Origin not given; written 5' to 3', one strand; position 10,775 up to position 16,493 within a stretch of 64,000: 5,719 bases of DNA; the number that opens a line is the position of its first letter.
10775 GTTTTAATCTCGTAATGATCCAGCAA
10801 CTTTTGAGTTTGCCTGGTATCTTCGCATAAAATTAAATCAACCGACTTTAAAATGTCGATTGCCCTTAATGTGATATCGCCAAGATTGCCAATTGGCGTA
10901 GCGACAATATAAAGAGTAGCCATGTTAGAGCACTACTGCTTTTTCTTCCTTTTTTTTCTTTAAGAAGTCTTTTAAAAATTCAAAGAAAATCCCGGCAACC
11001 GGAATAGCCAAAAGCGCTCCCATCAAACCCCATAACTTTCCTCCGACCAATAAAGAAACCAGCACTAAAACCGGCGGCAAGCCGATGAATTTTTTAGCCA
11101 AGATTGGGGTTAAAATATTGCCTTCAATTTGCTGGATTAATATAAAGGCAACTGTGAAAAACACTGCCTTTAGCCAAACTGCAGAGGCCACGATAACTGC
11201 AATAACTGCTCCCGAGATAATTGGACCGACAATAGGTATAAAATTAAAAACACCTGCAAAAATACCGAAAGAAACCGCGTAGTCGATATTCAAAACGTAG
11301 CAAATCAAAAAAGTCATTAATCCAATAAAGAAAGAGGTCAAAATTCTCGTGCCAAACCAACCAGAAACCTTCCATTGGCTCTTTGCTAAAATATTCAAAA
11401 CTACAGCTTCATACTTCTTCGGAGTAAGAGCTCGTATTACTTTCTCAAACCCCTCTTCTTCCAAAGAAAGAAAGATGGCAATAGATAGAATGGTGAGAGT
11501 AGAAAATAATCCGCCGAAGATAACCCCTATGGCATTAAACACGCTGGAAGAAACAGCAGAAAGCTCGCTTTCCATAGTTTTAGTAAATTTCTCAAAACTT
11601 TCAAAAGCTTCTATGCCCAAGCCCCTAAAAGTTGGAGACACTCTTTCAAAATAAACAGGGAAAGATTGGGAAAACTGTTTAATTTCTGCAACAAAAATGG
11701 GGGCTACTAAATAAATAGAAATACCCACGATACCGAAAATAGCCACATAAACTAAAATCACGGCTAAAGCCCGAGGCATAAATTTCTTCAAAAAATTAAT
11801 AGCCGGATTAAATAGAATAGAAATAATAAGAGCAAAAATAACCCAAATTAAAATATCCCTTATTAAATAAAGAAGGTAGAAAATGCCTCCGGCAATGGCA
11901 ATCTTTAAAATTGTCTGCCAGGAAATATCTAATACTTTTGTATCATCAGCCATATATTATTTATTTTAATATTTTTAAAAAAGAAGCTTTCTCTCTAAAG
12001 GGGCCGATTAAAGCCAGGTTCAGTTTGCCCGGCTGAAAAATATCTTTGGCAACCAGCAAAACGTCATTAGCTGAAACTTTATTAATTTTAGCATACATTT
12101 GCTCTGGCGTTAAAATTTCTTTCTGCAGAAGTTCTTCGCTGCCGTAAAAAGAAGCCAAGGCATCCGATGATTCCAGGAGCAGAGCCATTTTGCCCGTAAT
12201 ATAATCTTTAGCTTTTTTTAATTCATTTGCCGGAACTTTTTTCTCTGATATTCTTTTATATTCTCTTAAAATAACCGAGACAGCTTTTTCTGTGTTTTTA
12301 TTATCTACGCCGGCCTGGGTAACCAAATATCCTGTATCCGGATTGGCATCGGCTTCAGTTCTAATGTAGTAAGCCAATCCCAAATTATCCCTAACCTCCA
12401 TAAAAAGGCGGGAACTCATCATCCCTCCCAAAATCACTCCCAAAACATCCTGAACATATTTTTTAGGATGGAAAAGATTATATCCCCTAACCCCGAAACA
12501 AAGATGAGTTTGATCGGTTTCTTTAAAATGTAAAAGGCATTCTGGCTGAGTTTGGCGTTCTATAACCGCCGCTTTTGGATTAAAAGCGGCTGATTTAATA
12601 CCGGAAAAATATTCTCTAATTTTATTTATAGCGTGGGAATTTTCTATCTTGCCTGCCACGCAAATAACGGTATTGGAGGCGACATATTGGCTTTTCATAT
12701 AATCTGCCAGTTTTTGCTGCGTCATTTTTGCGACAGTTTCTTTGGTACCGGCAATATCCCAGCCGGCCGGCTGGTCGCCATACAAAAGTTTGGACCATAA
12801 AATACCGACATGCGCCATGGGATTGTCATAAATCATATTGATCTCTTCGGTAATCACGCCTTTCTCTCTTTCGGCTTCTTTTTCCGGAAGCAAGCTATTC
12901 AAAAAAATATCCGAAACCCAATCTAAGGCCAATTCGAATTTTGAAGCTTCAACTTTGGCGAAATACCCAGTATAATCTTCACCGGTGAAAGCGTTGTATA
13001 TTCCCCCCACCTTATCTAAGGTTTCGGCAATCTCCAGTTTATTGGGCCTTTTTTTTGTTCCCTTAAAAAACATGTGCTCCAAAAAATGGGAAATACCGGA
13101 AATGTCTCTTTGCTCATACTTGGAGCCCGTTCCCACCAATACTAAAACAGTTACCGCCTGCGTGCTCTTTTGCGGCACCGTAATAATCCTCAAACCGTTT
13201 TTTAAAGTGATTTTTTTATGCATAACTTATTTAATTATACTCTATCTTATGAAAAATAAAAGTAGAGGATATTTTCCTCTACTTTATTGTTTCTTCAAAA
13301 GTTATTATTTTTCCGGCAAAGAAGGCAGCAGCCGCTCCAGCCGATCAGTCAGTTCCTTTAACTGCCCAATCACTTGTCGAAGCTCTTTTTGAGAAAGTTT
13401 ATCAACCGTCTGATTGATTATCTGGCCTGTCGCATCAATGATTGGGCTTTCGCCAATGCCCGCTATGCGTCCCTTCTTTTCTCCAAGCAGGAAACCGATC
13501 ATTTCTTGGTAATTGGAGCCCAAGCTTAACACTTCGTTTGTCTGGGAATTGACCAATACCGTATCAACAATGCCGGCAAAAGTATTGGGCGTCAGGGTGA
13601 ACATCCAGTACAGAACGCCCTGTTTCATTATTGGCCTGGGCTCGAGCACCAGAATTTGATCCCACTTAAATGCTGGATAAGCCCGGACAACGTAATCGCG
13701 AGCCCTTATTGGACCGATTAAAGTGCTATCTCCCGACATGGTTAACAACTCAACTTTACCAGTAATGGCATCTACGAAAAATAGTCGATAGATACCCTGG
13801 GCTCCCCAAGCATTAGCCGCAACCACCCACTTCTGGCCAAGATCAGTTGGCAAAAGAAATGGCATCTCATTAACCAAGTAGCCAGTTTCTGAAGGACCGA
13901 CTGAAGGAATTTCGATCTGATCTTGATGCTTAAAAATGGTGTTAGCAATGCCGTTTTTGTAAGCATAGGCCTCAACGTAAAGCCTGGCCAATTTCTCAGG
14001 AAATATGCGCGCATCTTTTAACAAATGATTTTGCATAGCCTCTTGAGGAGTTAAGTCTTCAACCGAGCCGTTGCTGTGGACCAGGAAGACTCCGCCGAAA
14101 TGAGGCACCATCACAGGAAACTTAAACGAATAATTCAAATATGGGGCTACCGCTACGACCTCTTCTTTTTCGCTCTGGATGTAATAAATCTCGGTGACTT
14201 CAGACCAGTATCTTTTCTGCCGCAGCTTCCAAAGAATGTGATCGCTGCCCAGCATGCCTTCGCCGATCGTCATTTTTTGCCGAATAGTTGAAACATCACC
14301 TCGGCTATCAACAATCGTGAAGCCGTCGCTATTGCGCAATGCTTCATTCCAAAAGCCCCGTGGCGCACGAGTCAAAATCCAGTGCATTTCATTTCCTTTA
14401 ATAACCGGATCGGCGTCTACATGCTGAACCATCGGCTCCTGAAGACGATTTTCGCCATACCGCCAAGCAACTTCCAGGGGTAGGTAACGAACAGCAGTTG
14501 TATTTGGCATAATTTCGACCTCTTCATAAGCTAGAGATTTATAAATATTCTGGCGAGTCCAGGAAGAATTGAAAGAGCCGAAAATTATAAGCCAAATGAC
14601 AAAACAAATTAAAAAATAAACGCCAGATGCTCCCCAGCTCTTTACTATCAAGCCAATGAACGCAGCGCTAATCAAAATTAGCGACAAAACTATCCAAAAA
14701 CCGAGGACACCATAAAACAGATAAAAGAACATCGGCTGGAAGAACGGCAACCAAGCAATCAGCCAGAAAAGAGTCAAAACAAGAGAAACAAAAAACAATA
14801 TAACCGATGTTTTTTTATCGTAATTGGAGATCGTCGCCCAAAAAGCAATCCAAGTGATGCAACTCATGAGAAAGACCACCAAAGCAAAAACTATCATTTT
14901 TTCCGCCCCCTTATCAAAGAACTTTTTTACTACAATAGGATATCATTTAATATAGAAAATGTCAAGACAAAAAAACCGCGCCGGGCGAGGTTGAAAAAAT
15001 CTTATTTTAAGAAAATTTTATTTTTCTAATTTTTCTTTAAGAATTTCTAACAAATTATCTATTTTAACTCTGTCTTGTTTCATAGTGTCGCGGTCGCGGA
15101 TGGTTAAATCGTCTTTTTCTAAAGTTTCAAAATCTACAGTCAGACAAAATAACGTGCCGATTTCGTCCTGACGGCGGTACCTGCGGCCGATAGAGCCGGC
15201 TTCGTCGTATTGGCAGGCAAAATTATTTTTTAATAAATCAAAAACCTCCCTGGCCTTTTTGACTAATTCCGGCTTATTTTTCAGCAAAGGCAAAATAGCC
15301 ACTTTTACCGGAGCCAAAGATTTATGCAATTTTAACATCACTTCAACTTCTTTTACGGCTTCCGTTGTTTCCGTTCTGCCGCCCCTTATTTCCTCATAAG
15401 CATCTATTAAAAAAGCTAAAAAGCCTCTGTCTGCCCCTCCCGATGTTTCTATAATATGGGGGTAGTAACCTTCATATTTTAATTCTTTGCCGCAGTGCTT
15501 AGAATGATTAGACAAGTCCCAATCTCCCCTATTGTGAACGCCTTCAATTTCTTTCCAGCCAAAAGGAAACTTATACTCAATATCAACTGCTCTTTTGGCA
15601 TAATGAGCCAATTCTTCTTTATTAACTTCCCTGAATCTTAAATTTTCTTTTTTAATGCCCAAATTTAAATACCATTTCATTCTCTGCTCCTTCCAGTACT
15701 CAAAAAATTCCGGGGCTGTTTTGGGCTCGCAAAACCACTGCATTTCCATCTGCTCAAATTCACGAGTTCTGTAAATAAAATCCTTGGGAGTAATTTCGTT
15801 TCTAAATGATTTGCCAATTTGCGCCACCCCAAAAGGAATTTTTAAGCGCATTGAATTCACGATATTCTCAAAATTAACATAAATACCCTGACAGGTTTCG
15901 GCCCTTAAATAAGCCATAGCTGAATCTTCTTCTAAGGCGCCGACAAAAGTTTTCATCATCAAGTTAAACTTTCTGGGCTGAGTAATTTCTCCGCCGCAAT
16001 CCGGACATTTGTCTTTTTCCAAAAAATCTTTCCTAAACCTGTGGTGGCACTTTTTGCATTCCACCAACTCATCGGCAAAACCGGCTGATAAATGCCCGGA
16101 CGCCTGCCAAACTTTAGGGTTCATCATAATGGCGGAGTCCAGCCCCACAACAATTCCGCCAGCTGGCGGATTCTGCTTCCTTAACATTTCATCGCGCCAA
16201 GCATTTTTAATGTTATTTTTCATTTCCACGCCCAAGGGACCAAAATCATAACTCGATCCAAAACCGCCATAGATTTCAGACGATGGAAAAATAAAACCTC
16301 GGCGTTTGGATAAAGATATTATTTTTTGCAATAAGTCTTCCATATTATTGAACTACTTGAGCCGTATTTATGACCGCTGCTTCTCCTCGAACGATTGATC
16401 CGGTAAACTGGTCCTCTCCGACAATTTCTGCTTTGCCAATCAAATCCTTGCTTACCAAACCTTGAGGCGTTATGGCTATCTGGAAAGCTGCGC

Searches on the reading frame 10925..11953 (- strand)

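Call 71: search_protein_families(library=pfam, proteins=[window:10925-11953:-], max_evalue=0.00001)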
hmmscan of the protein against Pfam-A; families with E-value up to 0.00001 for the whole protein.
window:10925-11953:- (342 aa): 1 family
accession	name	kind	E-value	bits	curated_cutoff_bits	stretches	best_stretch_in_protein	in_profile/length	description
PF01594.21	AI-2E_transport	-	5.7e-58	197.1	34.3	1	18-329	5-325/327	AI-2E family transporter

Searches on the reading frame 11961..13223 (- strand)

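Call 71: search_protein_families(library=pfam, proteins=[window:11961-13223:-], max_evalue=0.00001)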
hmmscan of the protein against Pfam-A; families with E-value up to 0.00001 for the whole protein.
window:11961-13223:- (420 aa): 2 families
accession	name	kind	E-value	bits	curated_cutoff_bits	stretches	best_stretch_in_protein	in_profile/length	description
PF00675.25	Peptidase_M16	-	4.6e-37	127.6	22.3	1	13-157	2-145/149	Insulinase (Peptidase family M16)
PF05193.26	Peptidase_M16_C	-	2.6e-33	115.8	23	1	166-340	1-179/181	Peptidase M16 inactive domain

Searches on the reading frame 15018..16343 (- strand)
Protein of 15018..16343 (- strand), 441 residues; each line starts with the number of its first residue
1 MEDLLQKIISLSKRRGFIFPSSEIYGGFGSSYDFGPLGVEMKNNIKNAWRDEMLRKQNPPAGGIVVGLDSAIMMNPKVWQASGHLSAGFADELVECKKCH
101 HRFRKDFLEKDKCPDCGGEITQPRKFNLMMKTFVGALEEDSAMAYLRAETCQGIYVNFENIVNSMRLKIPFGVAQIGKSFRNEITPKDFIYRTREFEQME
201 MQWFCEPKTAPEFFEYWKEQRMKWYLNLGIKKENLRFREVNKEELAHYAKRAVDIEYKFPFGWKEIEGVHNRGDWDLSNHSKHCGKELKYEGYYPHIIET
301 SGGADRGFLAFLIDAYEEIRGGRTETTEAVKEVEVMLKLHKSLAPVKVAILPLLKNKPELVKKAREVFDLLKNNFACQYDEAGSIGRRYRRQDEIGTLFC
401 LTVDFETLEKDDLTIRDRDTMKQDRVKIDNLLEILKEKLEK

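Call 71: search_protein_families(library=pfam, proteins=[window:15018-16343:-], max_evalue=0.00001)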
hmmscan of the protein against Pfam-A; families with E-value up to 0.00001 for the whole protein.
window:15018-16343:- (441 aa): 2 families
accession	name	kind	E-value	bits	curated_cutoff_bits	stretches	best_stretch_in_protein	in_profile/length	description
PF03129.25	HGTP_anticodon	-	1.2e-20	73.9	21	1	347-438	1-94/94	Anticodon binding domain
PF00587.30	tRNA-synt_2b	-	1.3e-12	48.6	29.3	1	142-303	9-167/179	tRNA synthetase class II core domain (G, H, P, S and T)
